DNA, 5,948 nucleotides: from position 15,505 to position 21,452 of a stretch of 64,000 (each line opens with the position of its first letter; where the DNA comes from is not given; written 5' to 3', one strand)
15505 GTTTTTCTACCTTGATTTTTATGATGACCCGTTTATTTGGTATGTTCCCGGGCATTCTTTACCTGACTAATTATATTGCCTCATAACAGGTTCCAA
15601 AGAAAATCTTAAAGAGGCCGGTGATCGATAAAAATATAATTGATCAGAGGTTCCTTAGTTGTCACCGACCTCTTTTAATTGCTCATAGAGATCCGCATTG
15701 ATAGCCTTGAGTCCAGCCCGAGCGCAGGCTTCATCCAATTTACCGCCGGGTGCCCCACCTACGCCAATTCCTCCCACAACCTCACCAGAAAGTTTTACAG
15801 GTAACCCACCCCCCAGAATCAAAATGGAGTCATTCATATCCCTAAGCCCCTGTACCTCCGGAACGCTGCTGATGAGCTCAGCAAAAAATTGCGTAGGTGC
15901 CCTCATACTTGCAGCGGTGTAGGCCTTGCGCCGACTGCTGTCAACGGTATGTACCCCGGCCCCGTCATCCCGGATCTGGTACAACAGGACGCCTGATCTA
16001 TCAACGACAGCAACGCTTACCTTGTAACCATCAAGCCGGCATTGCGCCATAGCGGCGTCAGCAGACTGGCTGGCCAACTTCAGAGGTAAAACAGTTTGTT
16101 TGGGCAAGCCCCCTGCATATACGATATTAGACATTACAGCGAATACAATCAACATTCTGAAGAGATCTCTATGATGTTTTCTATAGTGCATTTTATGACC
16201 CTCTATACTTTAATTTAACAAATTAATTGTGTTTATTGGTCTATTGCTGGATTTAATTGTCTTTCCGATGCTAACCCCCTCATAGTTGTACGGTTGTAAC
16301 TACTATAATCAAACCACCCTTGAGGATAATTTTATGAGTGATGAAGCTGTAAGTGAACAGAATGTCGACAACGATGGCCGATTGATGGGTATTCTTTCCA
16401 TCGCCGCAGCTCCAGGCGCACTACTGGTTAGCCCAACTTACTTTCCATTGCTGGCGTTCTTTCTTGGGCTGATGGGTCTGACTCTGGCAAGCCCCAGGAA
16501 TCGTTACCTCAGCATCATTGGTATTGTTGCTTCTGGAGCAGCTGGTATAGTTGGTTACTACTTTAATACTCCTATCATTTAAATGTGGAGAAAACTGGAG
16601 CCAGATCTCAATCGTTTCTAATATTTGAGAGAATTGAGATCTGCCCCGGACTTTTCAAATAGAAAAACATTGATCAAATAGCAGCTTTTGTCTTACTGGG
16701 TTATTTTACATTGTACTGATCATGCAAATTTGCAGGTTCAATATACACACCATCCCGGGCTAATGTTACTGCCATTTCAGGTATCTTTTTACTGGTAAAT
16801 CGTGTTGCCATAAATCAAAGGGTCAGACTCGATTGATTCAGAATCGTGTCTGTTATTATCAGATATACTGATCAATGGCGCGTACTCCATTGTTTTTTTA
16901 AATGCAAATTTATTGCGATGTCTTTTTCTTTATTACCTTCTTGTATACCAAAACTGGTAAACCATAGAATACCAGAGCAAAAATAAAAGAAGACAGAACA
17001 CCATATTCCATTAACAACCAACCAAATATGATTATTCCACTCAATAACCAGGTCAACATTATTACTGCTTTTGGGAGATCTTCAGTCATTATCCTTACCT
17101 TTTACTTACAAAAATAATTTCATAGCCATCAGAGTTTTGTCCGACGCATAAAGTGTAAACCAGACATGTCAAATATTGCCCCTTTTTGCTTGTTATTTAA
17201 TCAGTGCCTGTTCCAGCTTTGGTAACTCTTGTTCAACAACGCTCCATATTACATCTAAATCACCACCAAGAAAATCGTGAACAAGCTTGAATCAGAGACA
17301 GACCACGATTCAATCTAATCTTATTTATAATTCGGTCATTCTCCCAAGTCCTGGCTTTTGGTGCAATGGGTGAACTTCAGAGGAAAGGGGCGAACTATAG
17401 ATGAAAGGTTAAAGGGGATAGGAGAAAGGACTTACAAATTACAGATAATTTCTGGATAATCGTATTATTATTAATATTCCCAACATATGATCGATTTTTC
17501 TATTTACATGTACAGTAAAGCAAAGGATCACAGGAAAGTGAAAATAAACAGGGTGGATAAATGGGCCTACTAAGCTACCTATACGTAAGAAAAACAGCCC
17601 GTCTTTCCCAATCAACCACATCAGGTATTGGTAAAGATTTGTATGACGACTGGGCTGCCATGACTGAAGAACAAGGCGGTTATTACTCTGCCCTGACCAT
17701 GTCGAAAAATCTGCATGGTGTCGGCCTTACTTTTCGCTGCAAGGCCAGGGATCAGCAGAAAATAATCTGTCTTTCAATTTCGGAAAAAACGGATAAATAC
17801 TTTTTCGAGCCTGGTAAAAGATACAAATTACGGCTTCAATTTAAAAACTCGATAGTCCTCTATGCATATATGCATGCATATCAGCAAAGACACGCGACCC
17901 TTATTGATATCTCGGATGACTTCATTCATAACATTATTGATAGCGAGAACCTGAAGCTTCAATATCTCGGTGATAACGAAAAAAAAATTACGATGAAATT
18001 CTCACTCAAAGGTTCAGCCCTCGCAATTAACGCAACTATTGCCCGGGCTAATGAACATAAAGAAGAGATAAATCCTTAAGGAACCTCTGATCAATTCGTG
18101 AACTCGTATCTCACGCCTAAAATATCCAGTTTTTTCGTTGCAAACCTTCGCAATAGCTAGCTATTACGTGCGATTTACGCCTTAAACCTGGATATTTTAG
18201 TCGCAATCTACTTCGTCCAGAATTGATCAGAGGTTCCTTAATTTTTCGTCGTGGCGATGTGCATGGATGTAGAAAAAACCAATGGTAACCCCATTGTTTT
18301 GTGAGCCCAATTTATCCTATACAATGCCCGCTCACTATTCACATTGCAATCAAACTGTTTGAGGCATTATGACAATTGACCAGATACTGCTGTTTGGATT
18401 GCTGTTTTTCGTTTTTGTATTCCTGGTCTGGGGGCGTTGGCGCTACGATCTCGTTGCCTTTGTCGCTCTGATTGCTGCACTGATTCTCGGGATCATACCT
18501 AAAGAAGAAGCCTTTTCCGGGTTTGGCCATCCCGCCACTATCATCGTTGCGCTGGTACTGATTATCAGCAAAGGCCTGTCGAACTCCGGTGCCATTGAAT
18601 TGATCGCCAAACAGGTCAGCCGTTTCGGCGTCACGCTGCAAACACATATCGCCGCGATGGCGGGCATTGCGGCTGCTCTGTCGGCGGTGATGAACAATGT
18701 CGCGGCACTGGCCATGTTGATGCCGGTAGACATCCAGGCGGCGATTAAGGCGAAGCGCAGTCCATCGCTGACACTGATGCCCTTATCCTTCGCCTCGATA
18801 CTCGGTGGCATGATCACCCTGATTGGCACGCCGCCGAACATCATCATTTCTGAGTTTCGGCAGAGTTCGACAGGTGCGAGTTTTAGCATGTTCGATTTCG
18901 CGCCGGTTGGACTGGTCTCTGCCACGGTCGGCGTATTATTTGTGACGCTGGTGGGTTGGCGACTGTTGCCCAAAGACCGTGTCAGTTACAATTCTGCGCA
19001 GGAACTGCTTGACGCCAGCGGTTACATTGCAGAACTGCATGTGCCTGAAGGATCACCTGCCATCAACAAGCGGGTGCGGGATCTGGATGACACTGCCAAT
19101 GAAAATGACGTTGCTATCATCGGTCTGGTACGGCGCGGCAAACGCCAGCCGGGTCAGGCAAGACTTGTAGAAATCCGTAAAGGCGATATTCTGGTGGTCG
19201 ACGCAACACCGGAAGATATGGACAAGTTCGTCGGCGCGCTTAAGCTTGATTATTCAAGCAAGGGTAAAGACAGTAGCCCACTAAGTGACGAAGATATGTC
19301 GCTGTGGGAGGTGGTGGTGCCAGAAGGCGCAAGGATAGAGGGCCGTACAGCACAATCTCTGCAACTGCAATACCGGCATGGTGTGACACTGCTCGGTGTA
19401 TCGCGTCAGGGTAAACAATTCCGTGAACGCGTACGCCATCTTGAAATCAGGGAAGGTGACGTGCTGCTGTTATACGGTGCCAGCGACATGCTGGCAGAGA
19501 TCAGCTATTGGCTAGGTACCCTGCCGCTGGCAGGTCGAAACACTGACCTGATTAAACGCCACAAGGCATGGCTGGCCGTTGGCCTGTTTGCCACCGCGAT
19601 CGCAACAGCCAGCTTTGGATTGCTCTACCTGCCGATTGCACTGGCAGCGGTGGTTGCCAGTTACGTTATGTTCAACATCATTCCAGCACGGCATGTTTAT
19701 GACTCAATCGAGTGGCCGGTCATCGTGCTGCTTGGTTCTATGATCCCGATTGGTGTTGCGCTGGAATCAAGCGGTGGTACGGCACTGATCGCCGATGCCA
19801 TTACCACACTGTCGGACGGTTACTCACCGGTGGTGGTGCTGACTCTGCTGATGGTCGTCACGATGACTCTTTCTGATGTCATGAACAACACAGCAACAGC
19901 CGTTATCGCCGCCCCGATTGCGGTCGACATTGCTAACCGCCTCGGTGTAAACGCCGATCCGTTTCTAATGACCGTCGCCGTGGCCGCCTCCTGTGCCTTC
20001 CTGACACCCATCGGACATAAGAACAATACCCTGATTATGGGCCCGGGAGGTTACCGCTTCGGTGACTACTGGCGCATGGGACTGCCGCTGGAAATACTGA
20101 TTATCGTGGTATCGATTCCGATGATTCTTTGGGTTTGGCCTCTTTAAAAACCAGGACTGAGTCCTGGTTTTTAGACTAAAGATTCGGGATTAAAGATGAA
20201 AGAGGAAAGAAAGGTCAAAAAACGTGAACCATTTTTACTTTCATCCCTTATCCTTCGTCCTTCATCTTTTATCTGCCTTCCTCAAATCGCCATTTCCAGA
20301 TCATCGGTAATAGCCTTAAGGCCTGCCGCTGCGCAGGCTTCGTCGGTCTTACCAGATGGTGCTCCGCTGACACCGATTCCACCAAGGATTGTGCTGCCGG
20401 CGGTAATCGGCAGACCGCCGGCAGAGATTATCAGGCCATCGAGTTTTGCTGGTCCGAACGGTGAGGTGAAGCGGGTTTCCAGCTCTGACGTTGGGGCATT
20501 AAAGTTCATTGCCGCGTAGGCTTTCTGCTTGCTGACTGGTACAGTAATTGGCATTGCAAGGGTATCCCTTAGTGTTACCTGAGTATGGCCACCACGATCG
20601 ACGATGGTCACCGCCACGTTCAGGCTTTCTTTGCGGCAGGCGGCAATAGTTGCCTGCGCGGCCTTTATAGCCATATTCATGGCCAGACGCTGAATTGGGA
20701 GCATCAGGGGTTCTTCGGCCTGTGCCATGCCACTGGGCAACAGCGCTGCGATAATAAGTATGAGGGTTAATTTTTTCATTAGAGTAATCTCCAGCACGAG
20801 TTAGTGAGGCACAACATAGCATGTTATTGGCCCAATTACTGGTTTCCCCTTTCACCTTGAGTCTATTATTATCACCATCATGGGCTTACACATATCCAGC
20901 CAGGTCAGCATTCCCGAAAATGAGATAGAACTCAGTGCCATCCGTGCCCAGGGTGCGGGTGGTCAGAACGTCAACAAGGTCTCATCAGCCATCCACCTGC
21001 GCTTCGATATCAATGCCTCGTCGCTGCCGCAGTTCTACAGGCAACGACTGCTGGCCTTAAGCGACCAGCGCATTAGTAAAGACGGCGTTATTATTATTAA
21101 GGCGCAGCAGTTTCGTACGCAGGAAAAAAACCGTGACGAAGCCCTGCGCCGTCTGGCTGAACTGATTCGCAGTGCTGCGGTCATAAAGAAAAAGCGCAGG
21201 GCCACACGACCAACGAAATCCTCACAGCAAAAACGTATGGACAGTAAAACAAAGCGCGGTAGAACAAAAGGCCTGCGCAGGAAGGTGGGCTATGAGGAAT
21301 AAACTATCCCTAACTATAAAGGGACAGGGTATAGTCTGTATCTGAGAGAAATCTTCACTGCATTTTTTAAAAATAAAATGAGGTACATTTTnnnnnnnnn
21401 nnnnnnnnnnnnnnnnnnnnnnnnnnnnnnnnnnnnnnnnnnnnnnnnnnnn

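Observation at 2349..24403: Recurrent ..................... motif that supplies stop codons and SD-like sequences at gene boundaries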

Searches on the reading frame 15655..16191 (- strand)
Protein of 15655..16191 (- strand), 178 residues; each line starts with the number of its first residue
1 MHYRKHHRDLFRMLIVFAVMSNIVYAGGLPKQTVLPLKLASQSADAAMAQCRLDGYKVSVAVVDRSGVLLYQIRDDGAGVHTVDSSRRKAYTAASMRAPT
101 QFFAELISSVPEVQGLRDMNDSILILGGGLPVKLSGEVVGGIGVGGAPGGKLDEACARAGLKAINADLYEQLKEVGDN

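Call 8: search_protein_families(library=pfam, proteins=[window:15655-16191:-])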
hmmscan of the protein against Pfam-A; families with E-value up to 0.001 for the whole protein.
window:15655-16191:- (178 aa): 1 family
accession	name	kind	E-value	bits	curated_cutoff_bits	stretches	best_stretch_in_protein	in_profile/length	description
PF03928.20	HbpS-like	-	3.2e-33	114.9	25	1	36-161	2-127/128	Haem degrading protein HbpS-like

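Call 31: find_encoding_contigs(protein=window:15655-16191:-, flank=1500, max_places=10)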
Protein window:15655-16191:- (178 aa): 14 contigs read that carry it; 3 places shown.
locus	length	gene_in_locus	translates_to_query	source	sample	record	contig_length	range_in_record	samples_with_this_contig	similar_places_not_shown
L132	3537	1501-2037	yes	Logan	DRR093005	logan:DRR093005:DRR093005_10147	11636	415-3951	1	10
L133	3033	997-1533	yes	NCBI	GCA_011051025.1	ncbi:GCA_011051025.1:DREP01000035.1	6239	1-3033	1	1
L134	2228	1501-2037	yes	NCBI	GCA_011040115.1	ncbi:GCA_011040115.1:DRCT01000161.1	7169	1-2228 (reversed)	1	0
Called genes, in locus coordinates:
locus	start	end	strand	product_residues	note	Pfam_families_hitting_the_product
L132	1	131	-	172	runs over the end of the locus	-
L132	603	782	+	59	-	-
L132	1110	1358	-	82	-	-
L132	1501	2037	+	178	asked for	PF03928:HbpS-like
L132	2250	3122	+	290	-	PF03976:PPK2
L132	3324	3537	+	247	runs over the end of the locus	PF02597:ThiS (weak), PF14451:Ub-Mut7C, PF01927:Mut7-C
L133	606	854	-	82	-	-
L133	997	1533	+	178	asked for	PF03928:HbpS-like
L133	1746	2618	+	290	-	PF03976:PPK2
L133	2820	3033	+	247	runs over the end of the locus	PF02597:ThiS (weak), PF14451:Ub-Mut7C, PF01927:Mut7-C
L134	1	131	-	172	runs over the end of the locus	-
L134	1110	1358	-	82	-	-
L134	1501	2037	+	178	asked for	PF03928:HbpS-like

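Call 48: find_homologous_proteins(query=window:15655-16191:-, max_evalue=1e-20)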
Query window:15655-16191:- (178 aa): 6973 proteins with E <= 1e-20 among 8000 candidates; the best 120 are listed.
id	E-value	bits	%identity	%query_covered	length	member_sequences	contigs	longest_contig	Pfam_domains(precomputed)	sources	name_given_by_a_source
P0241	3.3e-106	370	97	100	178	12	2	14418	PF03928.21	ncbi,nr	ncbi:MAG TPA: heme-binding protein [Gammaproteobacteria bacterium]|nr:heme-binding protein [Gammapro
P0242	4.2e-94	331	89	96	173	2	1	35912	PF03928.21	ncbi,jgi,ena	-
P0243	5.4e-93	327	89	96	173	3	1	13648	PF03928.21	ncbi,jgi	-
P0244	5.4e-89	314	85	96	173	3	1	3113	PF03928.21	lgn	-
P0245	2.3e-82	293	78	96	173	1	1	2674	PF03928.21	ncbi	ncbi:MAG: heme-binding protein [Candidatus Scalindua sp.]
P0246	1.5e-79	283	79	92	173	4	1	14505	PF03928.21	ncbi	-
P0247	4.6e-75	269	74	96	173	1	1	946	PF03928.21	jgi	jgi:uncharacterized protein GlcG (DUF336 family)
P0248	1.9e-72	260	79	83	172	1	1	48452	PF03928.21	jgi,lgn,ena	-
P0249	2.0e-68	247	70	90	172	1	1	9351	PF03928.21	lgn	-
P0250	5.8e-68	246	71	90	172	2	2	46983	PF03928.21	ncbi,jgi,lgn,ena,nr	ncbi:MAG TPA: heme-binding protein [Chromatiales bacterium]|nr:heme-binding protein [Chromatiales ba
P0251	1.8e-65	238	70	90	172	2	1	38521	PF03928.21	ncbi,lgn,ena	-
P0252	1.2e-60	222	72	81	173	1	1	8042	PF03928.21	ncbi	-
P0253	1.6e-58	215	62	90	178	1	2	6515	PF03928.21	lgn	-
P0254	3.2e-58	214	72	81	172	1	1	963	PF03928.21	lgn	-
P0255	4.2e-58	214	68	82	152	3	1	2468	PF03928.21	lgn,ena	-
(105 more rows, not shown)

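Call 50: find_encoding_contigs(protein=P0242, flank=1500, max_places=2)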
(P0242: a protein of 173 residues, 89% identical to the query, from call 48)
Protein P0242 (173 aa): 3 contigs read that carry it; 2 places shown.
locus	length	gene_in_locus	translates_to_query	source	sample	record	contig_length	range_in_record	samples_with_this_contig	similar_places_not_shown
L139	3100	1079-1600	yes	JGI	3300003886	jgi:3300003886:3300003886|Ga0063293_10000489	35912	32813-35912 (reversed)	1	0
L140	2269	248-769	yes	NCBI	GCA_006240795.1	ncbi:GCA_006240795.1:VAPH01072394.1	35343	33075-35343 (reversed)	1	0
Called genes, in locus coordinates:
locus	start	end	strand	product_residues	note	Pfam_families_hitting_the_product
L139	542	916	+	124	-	PF04430:DUF498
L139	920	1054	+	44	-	-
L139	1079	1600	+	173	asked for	PF03928:HbpS-like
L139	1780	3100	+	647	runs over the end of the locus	PF13231:PMT_2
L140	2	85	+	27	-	?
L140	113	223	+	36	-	-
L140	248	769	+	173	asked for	PF03928:HbpS-like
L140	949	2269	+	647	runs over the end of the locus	PF13231:PMT_2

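Call 51: find_encoding_contigs(protein=P0241, flank=10000, max_places=3)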
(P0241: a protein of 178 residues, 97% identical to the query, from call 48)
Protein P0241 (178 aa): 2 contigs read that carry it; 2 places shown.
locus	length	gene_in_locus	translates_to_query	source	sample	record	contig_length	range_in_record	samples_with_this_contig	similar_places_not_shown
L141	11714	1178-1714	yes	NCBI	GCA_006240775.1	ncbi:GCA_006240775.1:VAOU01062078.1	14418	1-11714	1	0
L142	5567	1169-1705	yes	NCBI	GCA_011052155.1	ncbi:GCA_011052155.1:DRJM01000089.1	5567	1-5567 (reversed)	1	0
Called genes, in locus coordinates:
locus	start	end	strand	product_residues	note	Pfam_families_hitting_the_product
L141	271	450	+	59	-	-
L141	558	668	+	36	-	-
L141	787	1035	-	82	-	-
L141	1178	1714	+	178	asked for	PF03928:HbpS-like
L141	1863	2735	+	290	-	PF03976:PPK2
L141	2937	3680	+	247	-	PF02597:ThiS (weak), PF14451:Ub-Mut7C, PF01927:Mut7-C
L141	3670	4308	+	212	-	-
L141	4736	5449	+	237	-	PF01209:Ubie_methyltran, PF05148:Methyltransf_8, PF13489:Methyltransf_23, PF13847:Methyltransf_31, PF08241:Methyltransf_11, PF08242:Methyltransf_12, PF13649:Methyltransf_25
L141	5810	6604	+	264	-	PF04784:DUF547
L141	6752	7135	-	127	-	PF01219:DAGK_prokar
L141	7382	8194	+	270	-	PF00149:Metallophos, PF12850:Metallophos_2 (faint)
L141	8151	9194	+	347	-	PF13439:Glyco_transf_4, PF13579:Glyco_trans_4_4 (weak), PF00534:Glycos_transf_1, PF13692:Glyco_trans_1_4, PF20706:GT4-conflict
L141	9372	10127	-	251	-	PF07386:DUF1499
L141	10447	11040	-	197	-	PF00440:TetR_N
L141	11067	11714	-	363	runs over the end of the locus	PF00724:Oxidored_FMN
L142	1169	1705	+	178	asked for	PF03928:HbpS-like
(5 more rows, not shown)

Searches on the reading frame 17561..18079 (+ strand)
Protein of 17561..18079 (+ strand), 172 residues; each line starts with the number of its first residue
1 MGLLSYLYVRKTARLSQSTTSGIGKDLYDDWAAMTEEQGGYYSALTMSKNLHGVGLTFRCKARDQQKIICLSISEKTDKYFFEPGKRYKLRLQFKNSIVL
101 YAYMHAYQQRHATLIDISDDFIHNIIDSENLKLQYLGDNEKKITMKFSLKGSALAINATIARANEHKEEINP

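Call 8: search_protein_families(library=pfam, proteins=[window:17561-18079:+])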
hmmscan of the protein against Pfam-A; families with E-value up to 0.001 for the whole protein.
window:17561-18079:+ (172 aa): 0 families

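Call 30: find_encoding_contigs(protein=window:17561-18079:+, flank=1500, max_places=10)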
Protein window:17561-18079:+ (172 aa): 17 contigs read that carry it; 7 places shown.
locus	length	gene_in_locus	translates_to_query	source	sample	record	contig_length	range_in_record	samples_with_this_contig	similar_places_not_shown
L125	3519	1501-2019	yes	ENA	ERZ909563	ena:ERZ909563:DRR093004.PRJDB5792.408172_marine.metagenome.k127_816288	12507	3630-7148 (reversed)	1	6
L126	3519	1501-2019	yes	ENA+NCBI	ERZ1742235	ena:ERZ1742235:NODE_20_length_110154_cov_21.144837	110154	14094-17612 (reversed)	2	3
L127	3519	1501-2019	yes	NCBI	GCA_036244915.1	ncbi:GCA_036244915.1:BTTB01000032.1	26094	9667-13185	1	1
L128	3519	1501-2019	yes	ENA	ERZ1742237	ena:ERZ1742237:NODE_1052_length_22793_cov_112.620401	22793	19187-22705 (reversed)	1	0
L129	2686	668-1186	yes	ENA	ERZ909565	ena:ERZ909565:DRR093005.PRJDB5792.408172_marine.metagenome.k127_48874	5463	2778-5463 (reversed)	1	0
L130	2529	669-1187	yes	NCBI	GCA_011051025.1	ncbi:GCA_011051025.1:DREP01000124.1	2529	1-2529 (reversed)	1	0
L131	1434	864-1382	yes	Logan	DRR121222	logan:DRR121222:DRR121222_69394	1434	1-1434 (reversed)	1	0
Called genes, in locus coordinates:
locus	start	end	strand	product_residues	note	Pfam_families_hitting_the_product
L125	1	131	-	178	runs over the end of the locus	PF03928:HbpS-like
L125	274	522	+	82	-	-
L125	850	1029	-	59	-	-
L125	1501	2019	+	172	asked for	-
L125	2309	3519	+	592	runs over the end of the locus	PF03600:CitMHS, PF02080:TrkA_C, PF00939:Na_sulph_symp, PF03600:CitMHS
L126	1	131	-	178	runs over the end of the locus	PF03928:HbpS-like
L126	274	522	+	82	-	-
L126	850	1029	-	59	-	-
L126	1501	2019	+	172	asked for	-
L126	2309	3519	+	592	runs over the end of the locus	PF03600:CitMHS, PF02080:TrkA_C, PF00939:Na_sulph_symp, PF03600:CitMHS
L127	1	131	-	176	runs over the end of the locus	PF03928:HbpS-like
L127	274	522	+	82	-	-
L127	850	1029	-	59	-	-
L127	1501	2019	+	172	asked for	-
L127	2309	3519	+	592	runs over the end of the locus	PF03600:CitMHS, PF02080:TrkA_C, PF00939:Na_sulph_symp, PF03600:CitMHS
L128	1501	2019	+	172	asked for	-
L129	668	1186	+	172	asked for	-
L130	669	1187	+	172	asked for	-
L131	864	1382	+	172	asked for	-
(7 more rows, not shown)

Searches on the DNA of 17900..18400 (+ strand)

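Call 74: search_rna_families(source=window, start=17900, end=18400, threshold=evalue, max_evalue=1)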
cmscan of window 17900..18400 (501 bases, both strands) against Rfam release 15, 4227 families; matches with E-value up to 1: 3.
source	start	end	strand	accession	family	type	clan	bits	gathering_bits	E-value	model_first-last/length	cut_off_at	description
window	18073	18245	-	RF04157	MIR9486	Gene; miRNA;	-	20.1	100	0.17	1-119/119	no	MIR9486 microRNA precursor family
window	18069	18244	+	RF04157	MIR9486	Gene; miRNA;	-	20.1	100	0.17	1-119/119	no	MIR9486 microRNA precursor family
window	18020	18057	-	RF01324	CRISPR-DR11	Gene; CRISPR;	-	19.8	45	0.38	1-36/36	no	CRISPR RNA direct repeat element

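Call 75: search_dna_similar(query=window:18076-18241:+, collection=plasmids, mode=distant, max_rows=15)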
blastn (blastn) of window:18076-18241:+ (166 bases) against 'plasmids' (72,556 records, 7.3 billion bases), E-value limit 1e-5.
No match.

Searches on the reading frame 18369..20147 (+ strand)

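Call 8: search_protein_families(library=pfam, proteins=[window:18369-20147:+])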
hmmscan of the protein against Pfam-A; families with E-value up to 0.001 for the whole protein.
window:18369-20147:+ (592 aa): 3 families
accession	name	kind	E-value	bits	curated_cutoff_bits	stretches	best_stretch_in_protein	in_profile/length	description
PF03600.22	CitMHS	-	3.7e-80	270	31.9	2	16-522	1-318/336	Citrate transporter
PF02080.26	TrkA_C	-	3.3e-20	72.2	27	2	314-379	3-67/71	TrkA-C domain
PF00939.25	Na_sulph_symp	-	2.5e-18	66.8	27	2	433-591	305-467/472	Sodium:sulfate symporter transmembrane region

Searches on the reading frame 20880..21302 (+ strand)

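Call 24: search_protein_families(library=pfam, proteins=[window:20880-21302:+])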
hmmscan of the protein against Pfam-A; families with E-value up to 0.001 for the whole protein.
window:20880-21302:+ (140 aa): 1 family
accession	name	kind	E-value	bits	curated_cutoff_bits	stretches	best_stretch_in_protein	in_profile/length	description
PF00472.26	RF-1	-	8.8e-25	87.4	35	1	8-133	4-116/116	RF-1 domain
